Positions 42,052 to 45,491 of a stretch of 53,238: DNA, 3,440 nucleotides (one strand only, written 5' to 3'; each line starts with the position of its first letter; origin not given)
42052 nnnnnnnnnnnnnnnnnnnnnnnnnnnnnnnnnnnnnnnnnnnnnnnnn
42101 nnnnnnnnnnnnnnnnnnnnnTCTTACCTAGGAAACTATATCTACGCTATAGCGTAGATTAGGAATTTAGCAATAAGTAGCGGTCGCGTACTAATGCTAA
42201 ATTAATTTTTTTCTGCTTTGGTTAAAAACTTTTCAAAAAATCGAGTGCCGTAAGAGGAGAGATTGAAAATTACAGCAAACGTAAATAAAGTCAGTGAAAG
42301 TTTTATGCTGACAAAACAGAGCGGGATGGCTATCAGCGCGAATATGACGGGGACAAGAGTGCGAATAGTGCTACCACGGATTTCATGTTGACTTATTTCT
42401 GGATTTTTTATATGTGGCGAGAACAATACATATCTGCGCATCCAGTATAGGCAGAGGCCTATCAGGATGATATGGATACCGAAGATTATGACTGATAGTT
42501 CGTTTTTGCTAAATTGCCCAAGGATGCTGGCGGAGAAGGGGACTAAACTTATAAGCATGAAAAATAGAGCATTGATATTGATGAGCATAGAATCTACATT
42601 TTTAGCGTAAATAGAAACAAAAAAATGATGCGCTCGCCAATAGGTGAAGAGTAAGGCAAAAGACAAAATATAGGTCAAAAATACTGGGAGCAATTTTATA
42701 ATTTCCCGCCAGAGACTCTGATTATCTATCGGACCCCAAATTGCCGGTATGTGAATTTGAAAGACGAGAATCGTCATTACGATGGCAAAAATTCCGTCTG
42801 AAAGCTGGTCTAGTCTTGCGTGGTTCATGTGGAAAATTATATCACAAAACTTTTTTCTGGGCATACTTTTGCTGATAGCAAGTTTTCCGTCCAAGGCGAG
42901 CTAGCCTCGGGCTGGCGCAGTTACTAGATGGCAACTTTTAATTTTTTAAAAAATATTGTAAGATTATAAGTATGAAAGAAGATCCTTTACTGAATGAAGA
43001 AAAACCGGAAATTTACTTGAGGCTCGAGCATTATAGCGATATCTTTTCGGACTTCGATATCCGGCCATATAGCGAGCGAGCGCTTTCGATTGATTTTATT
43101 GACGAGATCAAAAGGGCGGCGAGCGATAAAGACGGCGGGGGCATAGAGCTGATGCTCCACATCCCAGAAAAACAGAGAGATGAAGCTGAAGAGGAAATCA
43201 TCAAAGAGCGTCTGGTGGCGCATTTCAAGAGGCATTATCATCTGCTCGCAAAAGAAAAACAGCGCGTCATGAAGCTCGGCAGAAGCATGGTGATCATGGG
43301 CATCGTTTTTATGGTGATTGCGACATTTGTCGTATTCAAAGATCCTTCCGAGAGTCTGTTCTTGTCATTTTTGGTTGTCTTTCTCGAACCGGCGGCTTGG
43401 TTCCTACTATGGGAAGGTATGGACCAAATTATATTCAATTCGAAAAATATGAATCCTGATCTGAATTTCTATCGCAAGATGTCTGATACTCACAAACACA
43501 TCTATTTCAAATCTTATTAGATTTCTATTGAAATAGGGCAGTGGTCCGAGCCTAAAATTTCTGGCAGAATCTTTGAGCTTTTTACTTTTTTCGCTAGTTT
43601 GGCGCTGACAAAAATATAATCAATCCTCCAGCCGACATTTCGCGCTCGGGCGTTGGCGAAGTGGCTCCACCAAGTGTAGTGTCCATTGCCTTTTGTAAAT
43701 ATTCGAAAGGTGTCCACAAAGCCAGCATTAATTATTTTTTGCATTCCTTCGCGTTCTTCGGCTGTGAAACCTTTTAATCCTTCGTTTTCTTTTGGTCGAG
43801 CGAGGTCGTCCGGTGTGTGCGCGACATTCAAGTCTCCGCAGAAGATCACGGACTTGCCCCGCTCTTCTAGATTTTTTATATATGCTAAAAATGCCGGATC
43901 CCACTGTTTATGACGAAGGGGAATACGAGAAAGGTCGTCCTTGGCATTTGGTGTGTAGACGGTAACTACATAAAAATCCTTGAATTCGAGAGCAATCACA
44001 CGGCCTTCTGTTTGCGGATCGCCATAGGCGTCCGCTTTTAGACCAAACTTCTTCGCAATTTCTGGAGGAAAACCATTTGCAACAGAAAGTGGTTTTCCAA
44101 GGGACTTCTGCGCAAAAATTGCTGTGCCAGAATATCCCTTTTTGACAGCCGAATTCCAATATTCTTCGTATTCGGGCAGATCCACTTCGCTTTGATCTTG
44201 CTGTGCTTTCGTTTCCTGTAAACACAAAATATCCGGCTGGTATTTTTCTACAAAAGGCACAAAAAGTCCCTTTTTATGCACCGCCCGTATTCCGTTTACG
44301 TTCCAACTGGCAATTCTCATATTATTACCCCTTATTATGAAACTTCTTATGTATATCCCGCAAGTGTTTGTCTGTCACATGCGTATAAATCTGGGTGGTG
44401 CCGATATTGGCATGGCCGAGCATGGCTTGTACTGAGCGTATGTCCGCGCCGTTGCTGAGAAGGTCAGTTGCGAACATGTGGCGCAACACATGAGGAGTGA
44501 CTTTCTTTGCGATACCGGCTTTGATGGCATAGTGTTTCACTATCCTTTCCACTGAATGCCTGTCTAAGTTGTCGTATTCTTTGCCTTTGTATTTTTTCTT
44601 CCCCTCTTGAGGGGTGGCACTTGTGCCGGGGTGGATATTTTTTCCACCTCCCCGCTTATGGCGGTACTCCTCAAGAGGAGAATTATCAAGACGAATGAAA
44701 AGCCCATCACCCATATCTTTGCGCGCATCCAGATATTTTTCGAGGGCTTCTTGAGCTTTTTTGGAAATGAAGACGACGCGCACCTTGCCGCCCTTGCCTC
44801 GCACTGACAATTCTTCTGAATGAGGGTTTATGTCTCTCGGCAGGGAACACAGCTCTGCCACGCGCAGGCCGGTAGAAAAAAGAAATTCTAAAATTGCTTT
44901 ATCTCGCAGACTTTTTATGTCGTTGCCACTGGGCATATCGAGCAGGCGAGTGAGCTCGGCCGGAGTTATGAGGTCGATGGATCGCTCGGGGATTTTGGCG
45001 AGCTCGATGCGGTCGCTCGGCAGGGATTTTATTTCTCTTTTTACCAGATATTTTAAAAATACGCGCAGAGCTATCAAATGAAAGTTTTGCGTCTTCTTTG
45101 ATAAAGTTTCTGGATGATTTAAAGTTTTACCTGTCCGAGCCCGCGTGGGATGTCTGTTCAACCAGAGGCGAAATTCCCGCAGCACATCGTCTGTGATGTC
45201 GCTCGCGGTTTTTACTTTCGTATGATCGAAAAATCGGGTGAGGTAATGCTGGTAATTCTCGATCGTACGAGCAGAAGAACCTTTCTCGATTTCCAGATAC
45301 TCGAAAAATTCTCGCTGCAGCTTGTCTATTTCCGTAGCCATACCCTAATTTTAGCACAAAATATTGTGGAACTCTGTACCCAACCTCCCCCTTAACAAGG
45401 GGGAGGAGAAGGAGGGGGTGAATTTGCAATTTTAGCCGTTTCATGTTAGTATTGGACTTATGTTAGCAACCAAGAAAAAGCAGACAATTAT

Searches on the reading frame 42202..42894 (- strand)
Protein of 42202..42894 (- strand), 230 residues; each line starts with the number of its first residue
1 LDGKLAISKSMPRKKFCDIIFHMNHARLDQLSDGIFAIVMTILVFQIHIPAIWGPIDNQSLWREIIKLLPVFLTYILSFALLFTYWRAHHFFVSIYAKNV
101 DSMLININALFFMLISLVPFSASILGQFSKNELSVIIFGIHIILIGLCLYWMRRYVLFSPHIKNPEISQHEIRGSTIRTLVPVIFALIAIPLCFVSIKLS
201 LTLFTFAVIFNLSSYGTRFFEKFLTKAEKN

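Call 74: search_protein_families(library=pfam, proteins=[window:42202-42894:-], max_evalue=0.01)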
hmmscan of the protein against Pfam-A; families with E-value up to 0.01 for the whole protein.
window:42202-42894:- (230 aa): 1 family
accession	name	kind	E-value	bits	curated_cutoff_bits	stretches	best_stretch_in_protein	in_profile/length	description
PF06736.16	TMEM175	-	2.6e-20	73.1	25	1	27-119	1-88/88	Endosomal/lysosomal potassium channel TMEM175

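Call 75: search_protein_families(library=ncbifam, proteins=[window:42202-42894:-], max_evalue=0.01)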
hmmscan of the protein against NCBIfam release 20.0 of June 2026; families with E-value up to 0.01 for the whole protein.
window:42202-42894:- (230 aa): 0 families

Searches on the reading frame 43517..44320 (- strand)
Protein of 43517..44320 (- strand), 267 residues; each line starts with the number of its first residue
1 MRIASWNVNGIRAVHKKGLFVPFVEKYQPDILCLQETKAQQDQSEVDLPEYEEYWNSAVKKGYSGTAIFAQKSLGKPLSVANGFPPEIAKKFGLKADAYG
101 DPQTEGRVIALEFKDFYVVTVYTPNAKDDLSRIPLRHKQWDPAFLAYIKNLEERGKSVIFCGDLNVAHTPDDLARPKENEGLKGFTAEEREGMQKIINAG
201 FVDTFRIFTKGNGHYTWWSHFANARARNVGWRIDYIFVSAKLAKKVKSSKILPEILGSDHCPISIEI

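Call 53: search_protein_families(library=pfam, proteins=[window:43517-44320:-], max_evalue=0.01)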
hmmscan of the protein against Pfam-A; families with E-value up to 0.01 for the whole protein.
window:43517-44320:- (267 aa): 2 families
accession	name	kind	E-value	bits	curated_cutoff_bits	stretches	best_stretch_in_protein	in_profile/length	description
PF03372.29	Exo_endo_phos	-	1.9e-29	103.4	24.5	1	4-260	1-225/225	Endonuclease/Exonuclease/phosphatase family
PF14529.12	Exo_endo_phos_2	-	0.00033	20.9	27.4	1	117-263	2-116/117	Endonuclease-reverse transcriptase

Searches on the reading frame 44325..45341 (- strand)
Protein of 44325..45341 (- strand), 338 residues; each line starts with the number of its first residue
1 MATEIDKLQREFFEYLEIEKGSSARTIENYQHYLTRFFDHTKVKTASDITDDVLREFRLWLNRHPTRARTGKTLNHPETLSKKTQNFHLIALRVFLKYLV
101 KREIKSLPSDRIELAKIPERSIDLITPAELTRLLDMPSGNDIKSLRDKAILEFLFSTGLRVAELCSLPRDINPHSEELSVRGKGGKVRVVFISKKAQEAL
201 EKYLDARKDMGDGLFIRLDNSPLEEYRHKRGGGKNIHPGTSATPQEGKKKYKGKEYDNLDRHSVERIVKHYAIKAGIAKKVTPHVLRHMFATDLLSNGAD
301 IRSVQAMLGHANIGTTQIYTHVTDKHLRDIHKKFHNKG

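Call 16: search_protein_families(library=pfam, proteins=[window:44325-45341:-])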
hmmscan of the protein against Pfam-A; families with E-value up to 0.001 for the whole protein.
window:44325-45341:- (338 aa): 4 families
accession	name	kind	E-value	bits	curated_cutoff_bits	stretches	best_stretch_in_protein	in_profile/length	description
PF00589.27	Phage_integrase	-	9e-39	133.4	27.1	2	257-326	103-172/172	Phage integrase family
PF02899.23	Phage_int_SAM_1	-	1.1e-11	45.3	22.3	1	11-102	3-82/83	Phage integrase, N-terminal SAM-like domain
PF13495.12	Phage_int_SAM_4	-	1.4e-07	32.2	27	1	11-105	4-84/85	Phage integrase, N-terminal SAM-like domain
PF13102.12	Phage_int_SAM_5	-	7.4e-07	29.9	22.3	1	19-105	13-88/98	Phage integrase SAM-like domain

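Call 43: find_homologous_proteins(query=window:44325-45341:-, max_evalue=1e-40)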
Query window:44325-45341:- (338 aa): 8000 proteins with E <= 1e-40 among 8000 candidates; the best 120 are listed.
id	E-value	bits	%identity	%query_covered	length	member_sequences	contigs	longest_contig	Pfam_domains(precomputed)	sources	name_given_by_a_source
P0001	5.2e-166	570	81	100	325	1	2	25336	PF13495.13,PF00589.28,PF02899.24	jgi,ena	-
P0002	7.3e-165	566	81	100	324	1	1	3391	PF13495.13,PF13102.13,PF00589.28,PF02899.24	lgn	-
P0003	6.3e-164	563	78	100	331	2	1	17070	PF13495.13,PF00589.28,PF02899.24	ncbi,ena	-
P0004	7.2e-164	563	78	100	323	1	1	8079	PF13495.13,PF00589.28,PF02899.24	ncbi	-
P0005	1.3e-163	562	78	100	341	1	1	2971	PF13495.13,PF00589.28,PF02899.24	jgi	jgi:site-specific recombinase XerD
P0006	1.1e-162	559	79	99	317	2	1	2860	PF13495.13,PF00589.28,PF02899.24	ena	-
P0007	3.2e-160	551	79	99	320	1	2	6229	PF13495.13,PF13102.13,PF00589.28,PF02899.24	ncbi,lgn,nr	ncbi:MAG: tyrosine-type recombinase/integrase [Candidatus Nomurabacteria bacterium]|nr:tyrosine-type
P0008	1.3e-159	549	79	100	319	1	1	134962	PF13495.13,PF00589.28,PF02899.24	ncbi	-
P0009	2.3e-157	542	77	100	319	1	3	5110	PF13495.13,PF00589.28,PF02899.24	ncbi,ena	-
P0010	1.8e-155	535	74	100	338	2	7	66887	PF13495.13,PF13102.13,PF00589.28,PF02899.24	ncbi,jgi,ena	ncbi:MAG TPA: tyrosine-type recombinase/integrase [Candidatus Paceibacterota bacterium]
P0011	1.9e-155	535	76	100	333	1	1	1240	PF13495.13,PF00589.28,PF02899.24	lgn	-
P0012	7.9e-150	517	73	99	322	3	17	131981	PF13495.13,PF13102.13,PF00589.28,PF02899.24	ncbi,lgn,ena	-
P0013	6.1e-149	514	72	100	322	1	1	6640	PF13495.13,PF00589.28,PF02899.24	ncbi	-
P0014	1.4e-146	506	71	100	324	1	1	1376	PF13495.13,PF00589.28,PF02899.24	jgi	jgi:site-specific recombinase XerD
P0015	1.0e-143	497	70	100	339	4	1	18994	PF13495.13,PF00589.28,PF02899.24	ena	-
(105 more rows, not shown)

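Call 45: find_encoding_contigs(protein=P0001, flank=10000, max_places=3)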
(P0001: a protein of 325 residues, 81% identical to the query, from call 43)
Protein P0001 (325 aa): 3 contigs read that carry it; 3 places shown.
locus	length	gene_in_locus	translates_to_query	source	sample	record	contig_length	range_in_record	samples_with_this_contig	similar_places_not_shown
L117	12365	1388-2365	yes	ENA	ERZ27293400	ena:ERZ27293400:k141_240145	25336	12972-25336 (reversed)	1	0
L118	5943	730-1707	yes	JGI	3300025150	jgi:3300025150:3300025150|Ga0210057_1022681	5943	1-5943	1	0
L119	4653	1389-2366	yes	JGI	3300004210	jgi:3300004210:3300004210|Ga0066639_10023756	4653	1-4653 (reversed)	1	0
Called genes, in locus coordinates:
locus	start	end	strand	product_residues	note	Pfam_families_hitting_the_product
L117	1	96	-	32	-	?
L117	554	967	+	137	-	-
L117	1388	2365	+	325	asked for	PF02899:Phage_int_SAM_1, PF13495:Phage_int_SAM_4 (weak), PF00589:Phage_integrase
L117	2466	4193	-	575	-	-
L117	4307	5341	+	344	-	PF13404:HTH_AsnC-type, PF13412:HTH_24, PF12840:HTH_20 (faint), PF01037:AsnC_trans_reg (faint), PF13404:HTH_AsnC-type, PF13412:HTH_24 (weak)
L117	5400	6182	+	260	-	PF03372:Exo_endo_phos, PF14529:Exo_endo_phos_2 (faint)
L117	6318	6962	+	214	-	PF06736:TMEM175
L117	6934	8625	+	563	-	-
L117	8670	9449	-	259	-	PF01978:TrmB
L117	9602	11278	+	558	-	-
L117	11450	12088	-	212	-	-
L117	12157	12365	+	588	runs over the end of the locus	-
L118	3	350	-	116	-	?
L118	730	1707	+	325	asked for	PF02899:Phage_int_SAM_1, PF13495:Phage_int_SAM_4 (weak), PF00589:Phage_integrase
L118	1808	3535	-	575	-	-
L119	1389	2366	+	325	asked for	PF02899:Phage_int_SAM_1, PF13495:Phage_int_SAM_4 (weak), PF00589:Phage_integrase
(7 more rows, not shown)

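Call 65: predict_structure(alignment_id=A3)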
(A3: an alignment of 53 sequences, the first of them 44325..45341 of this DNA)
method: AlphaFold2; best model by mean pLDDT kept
length: 338 residues; sequences in the alignment: 53
mean_pLDDT: 72.3   pTM: 0.48
mean pLDDT of the five models: 72.3, 70.9, 69.5, 69.5, 68.5
residues with pLDDT >= 90: 56; 70-90: 143; 50-70: 95; < 50: 44
segments of 3 or more residues with pLDDT < 50: 69-75, 118-121, 221-251
pLDDT, mean of each block of 10 residues (from residue 1): 85 89 87 93 91 86 64 53 86 93 90 63 66 86 89 80 76 76 68 83 78 66 43 33 38 63 84 76 64 60 66 59 61 61
secondary structure, 60 per line:
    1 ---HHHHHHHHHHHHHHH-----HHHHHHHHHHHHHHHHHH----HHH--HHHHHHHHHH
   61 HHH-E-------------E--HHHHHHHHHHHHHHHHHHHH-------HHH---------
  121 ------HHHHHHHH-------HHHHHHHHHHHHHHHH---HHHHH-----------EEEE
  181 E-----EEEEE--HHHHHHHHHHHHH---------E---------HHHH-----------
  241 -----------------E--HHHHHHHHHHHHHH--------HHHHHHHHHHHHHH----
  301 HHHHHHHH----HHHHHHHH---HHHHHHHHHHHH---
elements in order: H4-18 H24-41 H51-63 H82-101 H127-134 H142-157 H161-165 E177-181 E187-191 H194-206 H226-229 H261-274 H283-296 H301-308 H313-320 H324-335
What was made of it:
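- On Rickettsia palindromic elements (RPE): The Xer insert has pLDDT 33-43 (call 65).
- AlphaFold2 gives pLDDT 33-43 for Xer residues 221-251, between well-folded parts (call 65).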

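Call 92: search_solved_structures(query=window:44325-45341:-, show_alignments=2, max_evalue=1e-20)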
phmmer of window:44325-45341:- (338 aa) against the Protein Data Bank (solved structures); distinct sequences matched with E-value up to 1e-20: 6.
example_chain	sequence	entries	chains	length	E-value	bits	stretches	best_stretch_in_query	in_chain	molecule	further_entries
4a8e_A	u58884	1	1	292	9.5e-36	127.1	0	252-333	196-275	PROBABLE TYROSINE RECOMBINASE XERC-LIKE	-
1a0p_A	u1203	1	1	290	5.8e-35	124.5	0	259-332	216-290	SITE-SPECIFIC RECOMBINASE XERD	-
5dcf_A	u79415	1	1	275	8.6e-33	117.4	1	259-336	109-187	Tyrosine recombinase XerD,DNA translocase FtsK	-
5hxy_A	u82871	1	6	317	4.7e-31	111.7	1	259-333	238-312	Tyrosine recombinase XerA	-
9i5v_14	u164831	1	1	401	6.4e-24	88.2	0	277-332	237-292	Ribosome-associated translation inhibitor RaiA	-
2a3v_A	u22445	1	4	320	5.5e-21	78.6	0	262-326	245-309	site-specific recombinase IntI4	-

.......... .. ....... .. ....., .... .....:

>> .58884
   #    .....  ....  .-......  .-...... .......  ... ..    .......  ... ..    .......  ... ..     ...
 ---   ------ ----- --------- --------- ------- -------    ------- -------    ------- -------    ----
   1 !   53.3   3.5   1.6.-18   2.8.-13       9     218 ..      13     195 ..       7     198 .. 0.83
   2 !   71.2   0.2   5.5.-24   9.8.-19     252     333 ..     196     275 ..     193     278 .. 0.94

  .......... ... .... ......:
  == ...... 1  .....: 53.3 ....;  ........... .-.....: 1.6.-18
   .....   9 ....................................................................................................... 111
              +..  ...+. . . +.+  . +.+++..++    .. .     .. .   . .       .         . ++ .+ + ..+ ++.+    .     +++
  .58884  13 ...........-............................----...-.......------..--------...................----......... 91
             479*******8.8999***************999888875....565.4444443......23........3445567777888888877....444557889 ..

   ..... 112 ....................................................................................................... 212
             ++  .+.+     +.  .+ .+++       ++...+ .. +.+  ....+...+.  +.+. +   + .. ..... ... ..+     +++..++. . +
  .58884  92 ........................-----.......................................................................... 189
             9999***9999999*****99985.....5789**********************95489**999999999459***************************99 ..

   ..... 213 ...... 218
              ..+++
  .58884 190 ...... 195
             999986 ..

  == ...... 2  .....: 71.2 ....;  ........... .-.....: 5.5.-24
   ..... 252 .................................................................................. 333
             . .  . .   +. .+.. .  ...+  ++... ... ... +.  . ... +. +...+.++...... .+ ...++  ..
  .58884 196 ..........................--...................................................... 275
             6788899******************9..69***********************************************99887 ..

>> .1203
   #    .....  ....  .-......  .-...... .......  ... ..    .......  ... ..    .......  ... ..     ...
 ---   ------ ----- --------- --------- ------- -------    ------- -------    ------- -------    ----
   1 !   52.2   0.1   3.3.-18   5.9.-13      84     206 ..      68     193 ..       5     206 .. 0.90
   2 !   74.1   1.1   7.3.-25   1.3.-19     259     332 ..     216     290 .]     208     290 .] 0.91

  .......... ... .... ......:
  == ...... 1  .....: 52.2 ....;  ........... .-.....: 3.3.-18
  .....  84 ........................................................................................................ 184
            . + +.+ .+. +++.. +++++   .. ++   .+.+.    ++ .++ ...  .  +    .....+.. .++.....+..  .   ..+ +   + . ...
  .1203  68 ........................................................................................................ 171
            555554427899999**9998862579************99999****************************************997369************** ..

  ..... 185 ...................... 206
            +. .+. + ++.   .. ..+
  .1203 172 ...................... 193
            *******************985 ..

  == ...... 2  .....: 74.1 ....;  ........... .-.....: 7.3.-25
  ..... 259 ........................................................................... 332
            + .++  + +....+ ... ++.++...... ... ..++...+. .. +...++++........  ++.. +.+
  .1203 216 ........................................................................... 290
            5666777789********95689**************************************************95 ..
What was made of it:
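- Solved Xer chains are contiguous across the site (call 92).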
